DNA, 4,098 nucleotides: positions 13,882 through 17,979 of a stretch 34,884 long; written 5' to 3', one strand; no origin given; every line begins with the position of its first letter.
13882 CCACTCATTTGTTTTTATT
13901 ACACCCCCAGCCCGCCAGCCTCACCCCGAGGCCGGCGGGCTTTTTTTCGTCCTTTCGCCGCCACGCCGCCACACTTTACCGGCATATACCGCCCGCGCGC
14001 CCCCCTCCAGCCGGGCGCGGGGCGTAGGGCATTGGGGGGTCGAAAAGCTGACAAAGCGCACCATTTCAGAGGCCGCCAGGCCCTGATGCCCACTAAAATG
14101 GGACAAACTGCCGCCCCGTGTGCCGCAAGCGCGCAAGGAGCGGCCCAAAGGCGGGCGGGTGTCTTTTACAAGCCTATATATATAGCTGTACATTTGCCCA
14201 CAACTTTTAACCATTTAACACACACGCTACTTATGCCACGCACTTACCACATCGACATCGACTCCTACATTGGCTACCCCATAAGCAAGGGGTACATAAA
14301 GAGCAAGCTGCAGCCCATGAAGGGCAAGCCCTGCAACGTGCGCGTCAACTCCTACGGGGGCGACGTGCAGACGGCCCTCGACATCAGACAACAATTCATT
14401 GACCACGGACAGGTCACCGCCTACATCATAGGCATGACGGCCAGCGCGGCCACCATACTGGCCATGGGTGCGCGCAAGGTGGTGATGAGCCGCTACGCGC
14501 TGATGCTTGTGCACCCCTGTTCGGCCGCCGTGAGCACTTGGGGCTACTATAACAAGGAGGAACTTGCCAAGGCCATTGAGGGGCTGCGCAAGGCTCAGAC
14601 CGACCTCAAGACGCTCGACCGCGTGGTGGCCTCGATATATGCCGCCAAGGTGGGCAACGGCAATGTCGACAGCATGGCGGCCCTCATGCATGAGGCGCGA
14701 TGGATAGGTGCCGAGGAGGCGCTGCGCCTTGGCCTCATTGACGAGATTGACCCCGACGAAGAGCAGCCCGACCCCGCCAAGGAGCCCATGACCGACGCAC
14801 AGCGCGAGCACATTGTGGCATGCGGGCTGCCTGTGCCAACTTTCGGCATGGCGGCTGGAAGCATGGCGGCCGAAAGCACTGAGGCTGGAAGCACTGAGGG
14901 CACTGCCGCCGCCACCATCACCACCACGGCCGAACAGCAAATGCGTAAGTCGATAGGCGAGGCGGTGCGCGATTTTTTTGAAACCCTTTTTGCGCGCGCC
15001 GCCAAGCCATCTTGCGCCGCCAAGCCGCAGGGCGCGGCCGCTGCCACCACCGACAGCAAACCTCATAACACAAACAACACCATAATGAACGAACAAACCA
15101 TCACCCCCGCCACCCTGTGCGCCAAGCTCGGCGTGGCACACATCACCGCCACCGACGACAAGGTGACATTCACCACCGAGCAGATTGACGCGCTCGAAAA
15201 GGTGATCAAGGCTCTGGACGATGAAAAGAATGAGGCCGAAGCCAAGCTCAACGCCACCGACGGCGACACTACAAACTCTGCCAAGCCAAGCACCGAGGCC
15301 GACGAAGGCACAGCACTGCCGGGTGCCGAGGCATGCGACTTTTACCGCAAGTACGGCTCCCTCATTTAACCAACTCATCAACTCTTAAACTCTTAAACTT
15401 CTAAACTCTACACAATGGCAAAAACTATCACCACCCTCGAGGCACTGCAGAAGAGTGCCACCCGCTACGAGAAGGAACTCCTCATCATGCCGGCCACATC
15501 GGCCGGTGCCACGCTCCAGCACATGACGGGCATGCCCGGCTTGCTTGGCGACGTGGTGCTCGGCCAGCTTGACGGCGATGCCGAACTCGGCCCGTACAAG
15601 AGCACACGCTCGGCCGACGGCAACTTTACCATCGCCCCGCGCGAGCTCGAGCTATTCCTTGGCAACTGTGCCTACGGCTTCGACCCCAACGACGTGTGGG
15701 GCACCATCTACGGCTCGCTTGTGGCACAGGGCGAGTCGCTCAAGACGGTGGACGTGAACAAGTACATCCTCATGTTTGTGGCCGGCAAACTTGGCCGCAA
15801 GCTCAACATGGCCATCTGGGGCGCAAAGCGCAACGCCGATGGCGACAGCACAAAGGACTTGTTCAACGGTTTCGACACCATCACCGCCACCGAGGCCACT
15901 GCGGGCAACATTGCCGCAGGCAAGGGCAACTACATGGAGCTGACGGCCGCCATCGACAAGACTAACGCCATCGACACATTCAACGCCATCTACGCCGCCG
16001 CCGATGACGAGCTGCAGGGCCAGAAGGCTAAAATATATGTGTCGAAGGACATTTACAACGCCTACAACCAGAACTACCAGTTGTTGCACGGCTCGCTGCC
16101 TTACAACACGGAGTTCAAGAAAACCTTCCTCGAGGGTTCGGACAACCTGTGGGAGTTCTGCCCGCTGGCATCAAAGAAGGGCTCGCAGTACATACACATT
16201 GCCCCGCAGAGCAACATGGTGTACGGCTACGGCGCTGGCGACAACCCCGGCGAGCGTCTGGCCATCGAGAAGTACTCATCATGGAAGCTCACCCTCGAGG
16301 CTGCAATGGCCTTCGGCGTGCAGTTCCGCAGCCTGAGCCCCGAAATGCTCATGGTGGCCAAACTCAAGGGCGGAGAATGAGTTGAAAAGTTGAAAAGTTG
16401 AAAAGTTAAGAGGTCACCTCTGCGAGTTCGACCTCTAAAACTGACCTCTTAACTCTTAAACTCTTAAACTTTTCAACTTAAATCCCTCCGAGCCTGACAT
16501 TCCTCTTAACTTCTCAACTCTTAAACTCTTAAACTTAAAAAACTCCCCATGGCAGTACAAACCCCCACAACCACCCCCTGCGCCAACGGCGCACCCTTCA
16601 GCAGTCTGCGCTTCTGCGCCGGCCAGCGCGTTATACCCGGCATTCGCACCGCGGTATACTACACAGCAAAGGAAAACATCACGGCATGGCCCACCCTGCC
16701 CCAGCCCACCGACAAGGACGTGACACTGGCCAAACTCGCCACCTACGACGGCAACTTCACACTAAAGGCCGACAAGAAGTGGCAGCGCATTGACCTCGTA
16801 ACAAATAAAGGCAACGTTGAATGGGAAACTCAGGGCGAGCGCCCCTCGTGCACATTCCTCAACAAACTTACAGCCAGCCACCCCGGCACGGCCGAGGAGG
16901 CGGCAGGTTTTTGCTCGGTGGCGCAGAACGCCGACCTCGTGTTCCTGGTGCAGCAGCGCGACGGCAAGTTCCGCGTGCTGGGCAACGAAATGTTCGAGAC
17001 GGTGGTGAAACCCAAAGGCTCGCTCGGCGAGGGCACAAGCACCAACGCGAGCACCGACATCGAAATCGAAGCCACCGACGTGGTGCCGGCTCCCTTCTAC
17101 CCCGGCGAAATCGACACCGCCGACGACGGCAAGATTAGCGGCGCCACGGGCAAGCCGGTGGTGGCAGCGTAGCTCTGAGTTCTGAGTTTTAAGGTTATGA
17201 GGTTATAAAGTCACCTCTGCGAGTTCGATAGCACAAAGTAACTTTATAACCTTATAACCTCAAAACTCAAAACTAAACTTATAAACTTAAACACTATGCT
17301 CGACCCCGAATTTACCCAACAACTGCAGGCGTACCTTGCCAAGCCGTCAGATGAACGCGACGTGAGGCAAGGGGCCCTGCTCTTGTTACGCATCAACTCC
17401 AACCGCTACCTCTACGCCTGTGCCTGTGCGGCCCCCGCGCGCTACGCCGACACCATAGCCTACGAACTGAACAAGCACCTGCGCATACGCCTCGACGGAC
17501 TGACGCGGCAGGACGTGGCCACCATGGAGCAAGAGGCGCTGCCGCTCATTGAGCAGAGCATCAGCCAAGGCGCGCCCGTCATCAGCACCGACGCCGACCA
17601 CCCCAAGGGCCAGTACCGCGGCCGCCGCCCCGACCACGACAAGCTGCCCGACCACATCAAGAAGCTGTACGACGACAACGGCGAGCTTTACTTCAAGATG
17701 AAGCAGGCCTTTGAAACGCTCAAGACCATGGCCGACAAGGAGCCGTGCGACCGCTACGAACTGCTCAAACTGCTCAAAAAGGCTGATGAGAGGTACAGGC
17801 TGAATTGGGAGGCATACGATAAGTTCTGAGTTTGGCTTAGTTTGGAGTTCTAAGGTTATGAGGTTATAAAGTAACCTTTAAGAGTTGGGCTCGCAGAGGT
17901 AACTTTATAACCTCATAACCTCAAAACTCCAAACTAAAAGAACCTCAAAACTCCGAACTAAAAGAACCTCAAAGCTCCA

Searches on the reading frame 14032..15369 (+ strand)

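Call 7: search_protein_families(library=phrogs, proteins=[window:14032-15369:+], max_evalue=0.001)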
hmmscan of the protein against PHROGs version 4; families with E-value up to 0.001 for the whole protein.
window:14032-15369:+ (445 aa): 9 families
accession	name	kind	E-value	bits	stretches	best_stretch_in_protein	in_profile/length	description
phrog_94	-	head and packaging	1.5e-32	114.9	1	70-401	81-396/622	head maturation protease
phrog_2976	-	head and packaging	6.3e-32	112.7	1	75-404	28-314/394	head maturation protease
phrog_1684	-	head and packaging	1.8e-22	81.1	1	74-260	43-227/284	head maturation protease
phrog_53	-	head and packaging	4.3e-19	70.1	1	102-419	121-482/583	head maturation protease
phrog_3348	-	unknown function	1e-17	65.6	1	97-242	64-200/386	-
phrog_133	-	head and packaging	6.5e-17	62.4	1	85-298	34-189/668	head maturation protease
phrog_1827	-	other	1.3e-08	35.4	1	102-216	56-161/202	ATP-dependent protease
phrog_23753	-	head and packaging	4.5e-07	30.8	1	105-240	48-172/298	head maturation protease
phrog_11747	-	unknown function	0.0009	19.5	0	105-156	69-122/290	-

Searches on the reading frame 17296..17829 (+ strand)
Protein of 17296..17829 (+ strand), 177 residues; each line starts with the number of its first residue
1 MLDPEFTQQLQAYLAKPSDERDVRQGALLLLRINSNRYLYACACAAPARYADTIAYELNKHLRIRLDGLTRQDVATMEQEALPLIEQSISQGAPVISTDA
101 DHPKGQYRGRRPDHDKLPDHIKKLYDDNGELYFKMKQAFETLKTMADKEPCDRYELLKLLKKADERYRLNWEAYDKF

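Call 7: search_protein_families(library=phrogs, proteins=[window:17296-17829:+], max_evalue=0.001)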
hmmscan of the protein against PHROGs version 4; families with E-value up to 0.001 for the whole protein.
window:17296-17829:+ (177 aa): 0 families

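Call 8: search_protein_families(library=pfam, proteins=[window:17296-17829:+], max_evalue=0.001)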
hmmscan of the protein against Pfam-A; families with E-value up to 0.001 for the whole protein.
window:17296-17829:+ (177 aa): 0 families

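Call 30: find_encoding_contigs(protein=window:17296-17829:+, flank=3000, max_places=10)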
Protein window:17296-17829:+ (177 aa): 24 contigs read that carry it; 10 places shown.
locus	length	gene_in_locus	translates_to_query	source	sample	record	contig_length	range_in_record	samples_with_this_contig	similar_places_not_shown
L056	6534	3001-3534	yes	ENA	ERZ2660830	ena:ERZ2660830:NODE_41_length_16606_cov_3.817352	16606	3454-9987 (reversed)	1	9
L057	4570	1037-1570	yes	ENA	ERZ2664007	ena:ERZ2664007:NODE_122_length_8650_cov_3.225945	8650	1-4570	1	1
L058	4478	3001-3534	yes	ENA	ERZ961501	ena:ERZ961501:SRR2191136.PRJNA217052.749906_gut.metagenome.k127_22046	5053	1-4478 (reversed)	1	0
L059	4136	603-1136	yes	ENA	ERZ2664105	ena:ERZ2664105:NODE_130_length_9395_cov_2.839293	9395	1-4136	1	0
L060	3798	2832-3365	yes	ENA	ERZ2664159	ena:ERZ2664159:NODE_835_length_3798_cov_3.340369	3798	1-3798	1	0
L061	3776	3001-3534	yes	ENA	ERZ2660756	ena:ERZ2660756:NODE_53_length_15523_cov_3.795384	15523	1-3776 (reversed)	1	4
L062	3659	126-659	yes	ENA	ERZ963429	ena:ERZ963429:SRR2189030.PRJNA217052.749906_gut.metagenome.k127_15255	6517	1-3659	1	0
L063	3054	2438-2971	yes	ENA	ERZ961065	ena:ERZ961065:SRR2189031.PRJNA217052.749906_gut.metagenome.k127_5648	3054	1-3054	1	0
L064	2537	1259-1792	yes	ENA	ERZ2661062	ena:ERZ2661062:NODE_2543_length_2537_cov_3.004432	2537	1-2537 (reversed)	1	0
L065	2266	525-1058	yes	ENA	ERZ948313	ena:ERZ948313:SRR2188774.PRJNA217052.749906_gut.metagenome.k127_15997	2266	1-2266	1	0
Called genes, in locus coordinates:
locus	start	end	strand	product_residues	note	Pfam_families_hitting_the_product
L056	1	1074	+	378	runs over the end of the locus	PF00574:CLP_protease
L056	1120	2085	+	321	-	-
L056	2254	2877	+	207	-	-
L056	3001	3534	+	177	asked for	-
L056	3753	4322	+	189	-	-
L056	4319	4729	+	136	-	-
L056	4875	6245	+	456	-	-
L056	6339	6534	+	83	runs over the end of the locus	-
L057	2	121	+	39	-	?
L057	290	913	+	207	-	-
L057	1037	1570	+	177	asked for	-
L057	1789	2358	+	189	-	-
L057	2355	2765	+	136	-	-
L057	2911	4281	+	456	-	-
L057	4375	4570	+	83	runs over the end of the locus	-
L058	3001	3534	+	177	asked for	-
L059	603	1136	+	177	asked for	-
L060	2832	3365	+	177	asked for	-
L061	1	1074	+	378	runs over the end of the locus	PF00574:CLP_protease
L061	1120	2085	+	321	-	-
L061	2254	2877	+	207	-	-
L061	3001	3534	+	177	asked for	-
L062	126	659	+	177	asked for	-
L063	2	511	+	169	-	?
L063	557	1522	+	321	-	-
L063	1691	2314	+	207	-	-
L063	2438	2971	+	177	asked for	-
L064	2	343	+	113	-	?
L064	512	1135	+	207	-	-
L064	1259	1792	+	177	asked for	-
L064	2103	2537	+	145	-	?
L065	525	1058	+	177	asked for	-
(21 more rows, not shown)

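Call 77: search_protein_families(library=padloc, proteins=[window:17296-17829:+], max_evalue=0.01)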
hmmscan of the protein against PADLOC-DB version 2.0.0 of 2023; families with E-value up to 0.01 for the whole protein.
window:17296-17829:+ (177 aa): 0 families

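Call 78: search_protein_families(library=ncbifam, proteins=[window:17296-17829:+], max_evalue=0.01)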
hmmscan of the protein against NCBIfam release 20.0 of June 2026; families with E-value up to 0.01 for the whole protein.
window:17296-17829:+ (177 aa): 0 families
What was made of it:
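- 17296..17829 (+): Upstream gene (177 aa, function unknown). Its stop codon TGA is at 17827-17829. In relatives the last codons and the stop codon of its homologues come from the first array unit. No hits in Pfam, PHROGs, NCBIfam or PADLOC (calls 7, 8, 77, 78).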
